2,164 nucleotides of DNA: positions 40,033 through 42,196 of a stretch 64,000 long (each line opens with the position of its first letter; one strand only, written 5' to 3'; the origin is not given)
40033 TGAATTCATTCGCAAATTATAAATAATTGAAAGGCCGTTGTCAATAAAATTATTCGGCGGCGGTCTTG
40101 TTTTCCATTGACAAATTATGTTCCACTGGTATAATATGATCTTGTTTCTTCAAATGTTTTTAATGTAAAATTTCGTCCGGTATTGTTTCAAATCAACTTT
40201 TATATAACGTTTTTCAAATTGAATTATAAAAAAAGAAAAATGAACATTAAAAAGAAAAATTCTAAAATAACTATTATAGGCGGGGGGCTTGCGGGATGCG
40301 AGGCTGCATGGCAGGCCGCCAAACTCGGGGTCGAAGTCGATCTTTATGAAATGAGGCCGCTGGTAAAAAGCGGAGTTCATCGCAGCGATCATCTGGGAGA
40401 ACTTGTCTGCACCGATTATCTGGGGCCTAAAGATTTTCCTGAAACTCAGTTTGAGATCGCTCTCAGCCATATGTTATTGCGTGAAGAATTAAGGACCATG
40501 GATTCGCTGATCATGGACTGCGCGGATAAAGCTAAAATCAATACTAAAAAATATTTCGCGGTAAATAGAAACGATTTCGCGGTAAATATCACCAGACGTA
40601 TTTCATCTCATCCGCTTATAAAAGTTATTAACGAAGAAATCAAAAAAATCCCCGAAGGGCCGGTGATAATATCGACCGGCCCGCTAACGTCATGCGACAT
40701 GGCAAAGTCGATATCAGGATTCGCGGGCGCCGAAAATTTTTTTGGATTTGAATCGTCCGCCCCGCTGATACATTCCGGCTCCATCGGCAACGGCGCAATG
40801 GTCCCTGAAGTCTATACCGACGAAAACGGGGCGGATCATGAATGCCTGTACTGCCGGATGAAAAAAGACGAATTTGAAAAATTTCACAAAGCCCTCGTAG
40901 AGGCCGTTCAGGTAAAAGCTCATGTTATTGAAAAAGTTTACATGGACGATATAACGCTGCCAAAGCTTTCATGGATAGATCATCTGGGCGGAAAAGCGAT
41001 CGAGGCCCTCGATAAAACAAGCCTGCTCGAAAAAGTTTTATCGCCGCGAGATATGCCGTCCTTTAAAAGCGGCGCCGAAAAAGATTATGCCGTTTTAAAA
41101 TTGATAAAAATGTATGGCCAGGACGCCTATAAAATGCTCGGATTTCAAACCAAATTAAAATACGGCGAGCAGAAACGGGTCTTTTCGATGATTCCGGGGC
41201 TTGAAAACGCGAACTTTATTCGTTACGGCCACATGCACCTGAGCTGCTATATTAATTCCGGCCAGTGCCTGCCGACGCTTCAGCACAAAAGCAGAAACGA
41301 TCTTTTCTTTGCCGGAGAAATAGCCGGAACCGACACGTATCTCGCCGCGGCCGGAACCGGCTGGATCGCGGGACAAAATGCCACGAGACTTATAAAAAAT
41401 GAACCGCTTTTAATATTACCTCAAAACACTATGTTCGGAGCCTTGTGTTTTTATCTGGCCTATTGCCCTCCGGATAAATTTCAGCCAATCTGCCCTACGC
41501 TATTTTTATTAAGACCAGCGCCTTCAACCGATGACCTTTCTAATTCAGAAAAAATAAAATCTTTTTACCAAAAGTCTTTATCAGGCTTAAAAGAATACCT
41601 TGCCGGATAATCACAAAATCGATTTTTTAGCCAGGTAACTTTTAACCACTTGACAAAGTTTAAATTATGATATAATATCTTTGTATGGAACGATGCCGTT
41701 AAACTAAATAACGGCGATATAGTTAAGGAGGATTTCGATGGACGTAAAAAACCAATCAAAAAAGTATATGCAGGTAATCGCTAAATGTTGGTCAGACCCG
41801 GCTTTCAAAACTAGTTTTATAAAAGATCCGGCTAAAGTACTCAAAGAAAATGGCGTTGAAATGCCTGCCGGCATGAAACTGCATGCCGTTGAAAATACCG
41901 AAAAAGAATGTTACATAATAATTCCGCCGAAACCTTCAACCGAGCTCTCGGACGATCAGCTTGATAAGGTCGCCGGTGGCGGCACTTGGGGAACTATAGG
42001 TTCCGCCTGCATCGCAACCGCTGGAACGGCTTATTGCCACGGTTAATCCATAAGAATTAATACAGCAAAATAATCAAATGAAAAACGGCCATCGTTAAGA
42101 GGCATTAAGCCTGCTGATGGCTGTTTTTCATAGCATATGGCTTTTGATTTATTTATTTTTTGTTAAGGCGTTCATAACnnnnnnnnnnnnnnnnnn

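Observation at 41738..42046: Core peptide composition: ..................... with two Cys and five Ser/Thr. Two heterocyclases suggest split Cys versus Ser/Thr specificity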

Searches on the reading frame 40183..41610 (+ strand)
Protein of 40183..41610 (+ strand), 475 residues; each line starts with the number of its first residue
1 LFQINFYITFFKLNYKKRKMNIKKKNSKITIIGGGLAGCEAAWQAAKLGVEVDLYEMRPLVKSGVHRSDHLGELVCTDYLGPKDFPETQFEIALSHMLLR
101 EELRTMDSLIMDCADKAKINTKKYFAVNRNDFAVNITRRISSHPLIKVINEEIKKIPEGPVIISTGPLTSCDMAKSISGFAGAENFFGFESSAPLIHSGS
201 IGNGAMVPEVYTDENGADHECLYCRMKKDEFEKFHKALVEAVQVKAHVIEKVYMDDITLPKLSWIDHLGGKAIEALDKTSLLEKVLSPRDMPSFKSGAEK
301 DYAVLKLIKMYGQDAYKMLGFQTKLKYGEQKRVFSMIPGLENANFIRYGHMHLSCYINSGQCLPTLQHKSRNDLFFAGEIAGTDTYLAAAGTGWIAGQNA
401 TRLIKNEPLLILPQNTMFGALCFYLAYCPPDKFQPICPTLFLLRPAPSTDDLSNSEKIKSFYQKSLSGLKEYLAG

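Call 5: search_protein_families(library=pfam, proteins=[window:40183-41610:+])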
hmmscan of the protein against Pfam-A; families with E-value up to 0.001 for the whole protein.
window:40183-41610:+ (475 aa): 7 families
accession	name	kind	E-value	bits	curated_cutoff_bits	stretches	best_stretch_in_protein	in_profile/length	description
PF01134.28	GIDA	-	5.2e-61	207.3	22.1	1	28-407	1-390/391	Glucose inhibited division protein A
PF07992.20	Pyr_redox_2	-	5.5e-07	29.7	26.1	1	18-62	134-178/291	Pyridine nucleotide-disulphide oxidoreductase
PF01262.27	AlaDh_PNT_C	-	6e-07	29.5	23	1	25-67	27-69/214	Alanine dehydrogenase/PNT, C-terminal domain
PF13450.12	NAD_binding_8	-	7.6e-06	26.6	21.9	1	31-59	1-29/68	NAD(P)-binding Rossmann-like domain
PF01266.30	DAO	-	3.3e-05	24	27.9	1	29-64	2-37/353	FAD dependent oxidoreductase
PF00070.33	Pyr_redox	-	0.00018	22.4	22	1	28-62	1-35/82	Pyridine nucleotide-disulphide oxidoreductase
PF03486.20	HI0933_like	-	0.00059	19.8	50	0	28-59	2-33/244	HI0933-like protein Rossmann domain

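Call 6: search_protein_families(library=ncbifam, proteins=[window:40183-41610:+])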
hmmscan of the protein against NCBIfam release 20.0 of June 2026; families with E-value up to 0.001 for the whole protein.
window:40183-41610:+ (475 aa): 17 families
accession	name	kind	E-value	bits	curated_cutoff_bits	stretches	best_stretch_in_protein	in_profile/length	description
NF003739.0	PRK05335.1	equivalog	1.7e-113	379.7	262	1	26-473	3-435/441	methylenetetrahydrofolate--tRNA-(uracil(54)-C(5))-methyltransferase (FADH(2)-oxidizing) TrmFO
TIGR00137.1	gid_trmFO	equivalog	6.4e-101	338.2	428.65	1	28-448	2-406/433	FADH(2)-oxidizing methylenetetrahydrofolate--tRNA-(uracil(54)-C(5))-methyltransferase TrmFO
TIGR00136.1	mnmG_gidA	equivalog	3.9e-22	78.3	524.85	1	316-416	301-401/616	tRNA uridine-5-carboxymethylaminomethyl(34) synthesis enzyme MnmG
NF010590.0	PRK13984.1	equivalog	1.1e-05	23.8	946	1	19-59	281-321/611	putative oxidoreductase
NF045663.1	diclust_near_Sec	equivalog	1.7e-05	23.1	530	1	15-123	95-207/759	pyridine nucleotide-disulfide oxidoreductase/dicluster-binding protein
TIGR02032.1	GG-red-SF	subfamily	4.2e-05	23.4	158.8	1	31-155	5-116/297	geranylgeranyl reductase family protein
NF045599.1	bili_reduct_long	exception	4.6e-05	21.9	750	1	17-58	372-413/641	bilirubin reductase, long form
TIGR03467.1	HpnE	equivalog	5.6e-05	22.6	283.05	1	30-59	2-31/430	hydroxysqualene dehydroxylase HpnE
NF002480.1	PRK01747.1-1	equivalog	6.7e-05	21.5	540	1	23-59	245-281/645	bifunctional tRNA (5-methylaminomethyl-2-thiouridine)(34)-methyltransferase MnmC2/FAD-dependent 5-carboxymethylaminomethyl-2-thiouridine(34)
NF005313.0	PRK06847.1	subfamily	8.4e-05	21.7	372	1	26-60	4-38/375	hypothetical protein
TIGR01350.1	lipoamide_DH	equivalog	8.7e-05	21.4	408.8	1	17-61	161-205/461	dihydrolipoyl dehydrogenase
TIGR03197.1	MnmC_Cterm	equivalog_domain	0.00012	21.3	174.2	1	28-58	1-31/400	FAD-dependent 5-carboxymethylaminomethyl-2-thiouridine(34) oxidoreductase MnmC1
NF002481.1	PRK01747.1-2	equivalog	0.00021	20.2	600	1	15-64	227-276/611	bifunctional tRNA (5-methylaminomethyl-2-thiouridine)(34)-methyltransferase MnmC2/FAD-dependent 5-carboxymethylaminomethyl-2-thiouridine(34)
NF009410.0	PRK12771.1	subfamily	0.00025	19.8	516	1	23-59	135-171/566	NAD(P)-binding protein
NF033461.1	glycerol3P_ox_1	equivalog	0.00032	19.1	840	1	15-70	4-62/607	type 1 glycerol-3-phosphate oxidase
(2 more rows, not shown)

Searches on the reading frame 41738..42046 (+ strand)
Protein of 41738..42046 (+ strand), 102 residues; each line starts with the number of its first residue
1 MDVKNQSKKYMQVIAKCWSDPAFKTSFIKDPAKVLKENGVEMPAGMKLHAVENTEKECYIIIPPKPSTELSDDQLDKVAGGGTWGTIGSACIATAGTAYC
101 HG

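Call 5: search_protein_families(library=pfam, proteins=[window:41738-42046:+])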
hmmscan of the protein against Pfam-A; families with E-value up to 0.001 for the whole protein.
window:41738-42046:+ (102 aa): 1 family
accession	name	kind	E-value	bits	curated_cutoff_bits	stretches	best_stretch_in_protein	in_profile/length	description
PF02979.21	NHase_alpha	-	2e-15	57.1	27.2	2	7-62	38-93/184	Nitrile hydratase, alpha chain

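Call 6: search_protein_families(library=ncbifam, proteins=[window:41738-42046:+])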
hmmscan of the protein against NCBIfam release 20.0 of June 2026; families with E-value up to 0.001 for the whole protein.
window:41738-42046:+ (102 aa): 6 families
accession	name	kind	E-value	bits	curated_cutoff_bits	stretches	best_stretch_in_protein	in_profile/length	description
TIGR03793.1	leader_NHLP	domain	7.1e-24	83.5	50.9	1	10-81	6-77/77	NHLP leader peptide family RiPP precursor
TIGR01323.1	nitrile_alph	equivalog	1.3e-14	54.2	249.85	2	7-62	38-93/189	nitrile hydratase subunit alpha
TIGR04351.1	TOMM_nitrile_2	subfamily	3.1e-08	33.1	65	1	9-46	1-38/48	TIGR04351 family putative TOMM peptide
NF038399.1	NH_RiPP_Os17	domain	2.2e-05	24.4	40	1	12-42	5-35/63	Os1348 family NHLP clan protein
TIGR03887.1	thiocyan_alph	equivalog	5.1e-05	23.2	291.45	1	17-78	122-185/200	thiocyanate hydrolase subunit gamma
TIGR03795.1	RNP_Burkhold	subfamily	0.00031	21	41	1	9-56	16-64/114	BMA_0021/BMA_0022 family TOMM bacteriocin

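Call 18: find_homologous_proteins(query=window:41738-42043:+, max_evalue=0.001)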
Query window:41738-42043:+ (102 aa): 4 proteins with E <= 0.001 among 4 candidates.
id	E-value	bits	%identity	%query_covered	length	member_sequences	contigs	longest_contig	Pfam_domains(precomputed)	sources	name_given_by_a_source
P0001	1.0e-57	210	92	100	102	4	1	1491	PF02979.22,PF27793.1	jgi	-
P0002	1.4e-37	146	65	97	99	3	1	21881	PF02979.22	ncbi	ncbi:MAG: NHLP leader peptide family RiPP precursor [Candidatus Eremiobacterota bacterium]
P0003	1.1e-31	127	69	81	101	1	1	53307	PF02979.22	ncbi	-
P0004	7.8e-20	89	60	78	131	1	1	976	PF02979.22,PF27793.1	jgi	jgi:Nitrile hydratase, alpha chain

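Call 20: find_encoding_contigs(protein=P0002, flank=10000, max_places=3)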
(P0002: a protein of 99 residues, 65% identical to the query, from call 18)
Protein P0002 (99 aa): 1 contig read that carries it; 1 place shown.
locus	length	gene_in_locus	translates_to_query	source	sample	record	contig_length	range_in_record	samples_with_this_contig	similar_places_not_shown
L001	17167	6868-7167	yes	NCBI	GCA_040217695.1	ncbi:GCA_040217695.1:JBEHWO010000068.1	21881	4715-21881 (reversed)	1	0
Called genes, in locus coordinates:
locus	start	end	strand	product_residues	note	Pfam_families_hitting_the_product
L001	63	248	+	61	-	-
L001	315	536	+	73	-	-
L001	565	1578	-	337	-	PF03060:NMO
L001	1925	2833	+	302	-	PF13181:TPR_8 (faint), PF13414:TPR_11 (faint), PF13428:TPR_14 (faint), PF13432:TPR_16 (faint), PF01239:PPTA (faint), PF13431:TPR_17 (weak), PF00515:TPR_1, PF07719:TPR_2, +1 more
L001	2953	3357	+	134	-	PF03965:Penicillinase_R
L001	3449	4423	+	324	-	PF05569:Peptidase_M56, PF01435:Peptidase_M48 (weak)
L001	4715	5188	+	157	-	-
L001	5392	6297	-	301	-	PF00294:PfkB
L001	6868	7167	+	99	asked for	PF02979:NHase_alpha (weak)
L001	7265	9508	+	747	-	PF21084:WHD_DUF4423_like, PF02624:YcaO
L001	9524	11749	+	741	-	PF21084:WHD_DUF4423_like, PF02624:YcaO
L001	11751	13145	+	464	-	PF18679:HTH_57, PF22767:ThcOx, PF00881:Nitroreductase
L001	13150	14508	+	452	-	PF02310:B12-binding, PF04055:Radical_SAM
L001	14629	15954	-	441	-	PF03033:Glyco_transf_28, PF00201:UDPGT (weak), PF06722:EryCIII-like_C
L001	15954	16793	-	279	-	-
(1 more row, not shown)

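Call 21: find_encoding_contigs(protein=P0003, flank=10000, max_places=3)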
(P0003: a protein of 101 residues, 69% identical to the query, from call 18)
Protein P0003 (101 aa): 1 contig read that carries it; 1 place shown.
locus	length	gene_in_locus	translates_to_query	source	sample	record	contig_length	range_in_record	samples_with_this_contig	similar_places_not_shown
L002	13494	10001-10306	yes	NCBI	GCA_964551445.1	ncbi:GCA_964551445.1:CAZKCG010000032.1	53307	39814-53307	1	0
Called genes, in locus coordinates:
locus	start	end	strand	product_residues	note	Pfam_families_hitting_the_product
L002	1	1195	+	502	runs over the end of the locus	PF13581:HATPase_c_2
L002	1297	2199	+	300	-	PF00497:SBP_bac_3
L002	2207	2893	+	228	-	PF00528:BPD_transp_1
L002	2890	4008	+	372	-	PF02463:SMC_N (weak), PF00005:ABC_tran, PF13304:AAA_21 (faint)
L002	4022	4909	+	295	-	PF00497:SBP_bac_3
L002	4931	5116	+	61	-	-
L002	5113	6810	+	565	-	PF07969:Amidohydro_3, PF01979:Amidohydro_1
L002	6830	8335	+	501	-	PF02133:Transp_cyt_pur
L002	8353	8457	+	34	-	-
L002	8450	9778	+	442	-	PF02310:B12-binding, PF04055:Radical_SAM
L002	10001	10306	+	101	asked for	PF02979:NHase_alpha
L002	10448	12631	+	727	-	PF02624:YcaO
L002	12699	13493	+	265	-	?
